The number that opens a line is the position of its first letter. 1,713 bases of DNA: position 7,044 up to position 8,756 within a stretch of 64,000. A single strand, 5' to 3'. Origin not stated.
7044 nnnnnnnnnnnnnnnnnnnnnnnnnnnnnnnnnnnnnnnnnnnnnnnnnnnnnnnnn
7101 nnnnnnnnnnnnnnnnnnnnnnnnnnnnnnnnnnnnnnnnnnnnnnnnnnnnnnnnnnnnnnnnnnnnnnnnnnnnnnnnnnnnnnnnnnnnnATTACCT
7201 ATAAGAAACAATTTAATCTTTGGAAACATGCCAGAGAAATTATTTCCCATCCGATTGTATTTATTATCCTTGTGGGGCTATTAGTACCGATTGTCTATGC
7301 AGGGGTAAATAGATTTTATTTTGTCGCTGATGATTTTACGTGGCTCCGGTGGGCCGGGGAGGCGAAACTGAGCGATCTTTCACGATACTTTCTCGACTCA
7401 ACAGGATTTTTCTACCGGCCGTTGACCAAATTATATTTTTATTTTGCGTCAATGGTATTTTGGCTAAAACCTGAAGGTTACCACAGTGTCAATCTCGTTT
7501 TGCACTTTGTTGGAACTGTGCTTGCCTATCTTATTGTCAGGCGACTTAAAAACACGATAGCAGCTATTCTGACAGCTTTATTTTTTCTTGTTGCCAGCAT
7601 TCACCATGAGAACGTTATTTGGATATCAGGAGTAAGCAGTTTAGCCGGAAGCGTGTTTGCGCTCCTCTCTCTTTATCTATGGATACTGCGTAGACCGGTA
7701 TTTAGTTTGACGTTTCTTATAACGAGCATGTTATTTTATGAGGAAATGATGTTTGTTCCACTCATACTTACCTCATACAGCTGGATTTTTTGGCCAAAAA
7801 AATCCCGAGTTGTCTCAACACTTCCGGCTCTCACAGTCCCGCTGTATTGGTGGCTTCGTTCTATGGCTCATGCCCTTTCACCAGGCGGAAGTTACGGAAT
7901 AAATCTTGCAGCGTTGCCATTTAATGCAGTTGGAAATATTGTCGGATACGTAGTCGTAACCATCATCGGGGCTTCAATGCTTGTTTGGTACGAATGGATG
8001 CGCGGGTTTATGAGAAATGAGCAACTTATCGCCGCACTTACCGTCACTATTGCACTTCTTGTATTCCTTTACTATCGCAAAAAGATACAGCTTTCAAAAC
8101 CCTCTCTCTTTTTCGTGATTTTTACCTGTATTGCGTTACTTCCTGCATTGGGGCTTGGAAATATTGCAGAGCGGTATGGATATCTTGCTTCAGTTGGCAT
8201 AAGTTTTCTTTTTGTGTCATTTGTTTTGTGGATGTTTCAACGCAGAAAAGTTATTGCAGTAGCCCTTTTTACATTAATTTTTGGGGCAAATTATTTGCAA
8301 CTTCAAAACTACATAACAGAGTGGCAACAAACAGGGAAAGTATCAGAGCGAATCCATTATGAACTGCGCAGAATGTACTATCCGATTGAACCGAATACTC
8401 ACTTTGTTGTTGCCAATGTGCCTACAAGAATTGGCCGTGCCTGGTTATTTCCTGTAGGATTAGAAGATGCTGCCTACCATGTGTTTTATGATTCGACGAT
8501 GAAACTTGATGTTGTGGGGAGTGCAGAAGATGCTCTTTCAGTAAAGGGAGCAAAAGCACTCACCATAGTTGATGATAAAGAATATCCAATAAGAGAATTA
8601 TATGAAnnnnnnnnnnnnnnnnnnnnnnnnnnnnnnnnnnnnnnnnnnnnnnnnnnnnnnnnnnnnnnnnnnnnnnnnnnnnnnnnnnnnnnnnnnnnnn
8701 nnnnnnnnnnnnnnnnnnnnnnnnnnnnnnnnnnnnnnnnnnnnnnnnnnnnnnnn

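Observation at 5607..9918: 1000-aa WaaL-like/GT-C fusion and adjacent GT-C paralogue in a glycan locus with no visible flippase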

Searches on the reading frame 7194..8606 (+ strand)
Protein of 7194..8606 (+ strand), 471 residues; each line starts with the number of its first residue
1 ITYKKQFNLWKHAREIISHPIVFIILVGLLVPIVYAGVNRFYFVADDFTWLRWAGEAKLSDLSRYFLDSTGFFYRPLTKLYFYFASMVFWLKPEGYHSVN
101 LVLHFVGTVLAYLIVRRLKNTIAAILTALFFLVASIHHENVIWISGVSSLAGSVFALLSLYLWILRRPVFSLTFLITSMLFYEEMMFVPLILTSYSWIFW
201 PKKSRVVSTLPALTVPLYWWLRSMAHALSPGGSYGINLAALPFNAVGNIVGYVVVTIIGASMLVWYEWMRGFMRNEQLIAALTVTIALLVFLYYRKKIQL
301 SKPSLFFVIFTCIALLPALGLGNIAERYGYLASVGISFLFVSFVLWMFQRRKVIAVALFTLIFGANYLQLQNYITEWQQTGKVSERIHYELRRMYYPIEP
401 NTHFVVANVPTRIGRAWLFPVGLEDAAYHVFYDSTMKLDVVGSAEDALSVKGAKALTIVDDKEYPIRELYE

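Call 8: search_protein_families(library=pfam, proteins=[window:7194-8606:+], max_evalue=10)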
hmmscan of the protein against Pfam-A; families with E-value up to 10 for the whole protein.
window:7194-8606:+ (471 aa): 1 family
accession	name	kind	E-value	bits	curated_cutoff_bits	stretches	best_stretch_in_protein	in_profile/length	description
PF17780.6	OCRE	-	1.5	9.4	24.7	1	63-83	11-32/52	OCRE domain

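Call 9: search_protein_families(library=ncbifam, proteins=[window:7194-8606:+], max_evalue=1)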
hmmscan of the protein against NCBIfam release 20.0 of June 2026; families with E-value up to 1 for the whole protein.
window:7194-8606:+ (471 aa): 0 families

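Call 93: search_protein_representatives(protein=window:7212-8606:+)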
Query: 465 residues. Proteins with E-value up to 0.001 (for the whole library): 7810; up to 1e-10: 496; up to 1e-30: 68. The best 150 are listed.
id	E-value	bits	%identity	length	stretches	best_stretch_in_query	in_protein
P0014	5.8e-90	319.1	40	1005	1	1-460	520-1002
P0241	1.3e-69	252.0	38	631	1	15-445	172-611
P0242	3.8e-65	237.3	34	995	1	16-448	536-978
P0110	3.2e-64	234.3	34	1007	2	6-444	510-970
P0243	3.6e-64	234.1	37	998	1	2-444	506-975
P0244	1.5e-62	228.7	38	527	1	2-438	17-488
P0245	2.0e-62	228.4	32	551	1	8-445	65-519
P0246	2.6e-62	228.0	36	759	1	11-444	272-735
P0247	2.3e-61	224.9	35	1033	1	9-448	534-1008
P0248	4.5e-61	223.9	37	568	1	1-449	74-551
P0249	6.5e-61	223.4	35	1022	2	4-443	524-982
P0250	8.6e-61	223.0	36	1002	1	13-429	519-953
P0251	9.4e-60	219.5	36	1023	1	12-450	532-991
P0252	2.9e-59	218.0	37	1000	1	10-436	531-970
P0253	7.9e-59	216.5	39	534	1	10-442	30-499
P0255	1.5e-57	212.3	34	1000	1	18-428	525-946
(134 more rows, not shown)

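Call 95: search_protein_families(library=pfam, alignment_id=A5, max_evalue=0.01)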
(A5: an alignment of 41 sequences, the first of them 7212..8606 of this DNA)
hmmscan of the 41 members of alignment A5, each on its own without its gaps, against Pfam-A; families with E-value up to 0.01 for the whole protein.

A. member 1, window:7212-8606:+ (465 aa): 0 families

B. families by the number of members that match (of 41 scanned): 25 families
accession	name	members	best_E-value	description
PF13231.12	PMT_2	4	1.6e-07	Dolichyl-phosphate-mannose-protein mannosyltransferase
PF07719.23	TPR_2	2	6.5e-15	Tetratricopeptide repeat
PF13181.12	TPR_8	2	7.3e-15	Tetratricopeptide repeat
PF00515.34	TPR_1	2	1.1e-14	Tetratricopeptide repeat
PF13414.12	TPR_11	2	2.2e-13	TPR repeat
PF13431.12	TPR_17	2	2.1e-12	Tetratricopeptide repeat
PF13176.12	TPR_7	2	2.5e-10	Tetratricopeptide repeat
PF13424.12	TPR_12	2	4.2e-09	Tetratricopeptide repeat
PF13432.12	TPR_16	2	2.9e-07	Tetratricopeptide repeat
PF14559.12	TPR_19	2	3e-06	Tetratricopeptide repeat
PF13374.12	TPR_10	2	5.7e-05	Tetratricopeptide repeat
PF13428.12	TPR_14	1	1.4e-06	Tetratricopeptide repeat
PF12895.13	ANAPC3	1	4.5e-05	Anaphase-promoting complex, cyclosome, subunit 3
PF14264.12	Glucos_trans_II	1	4.8e-05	Glucosyl transferase GtrII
PF10602.15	RPN7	1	0.00014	26S proteasome subunit RPN7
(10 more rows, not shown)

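Call 96: search_solved_structures(query=A5, max_evalue=10, show_alignments=2)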
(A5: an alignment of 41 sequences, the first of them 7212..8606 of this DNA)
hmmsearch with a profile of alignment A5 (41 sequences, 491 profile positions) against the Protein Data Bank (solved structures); distinct sequences matched with E-value up to 10: 0.
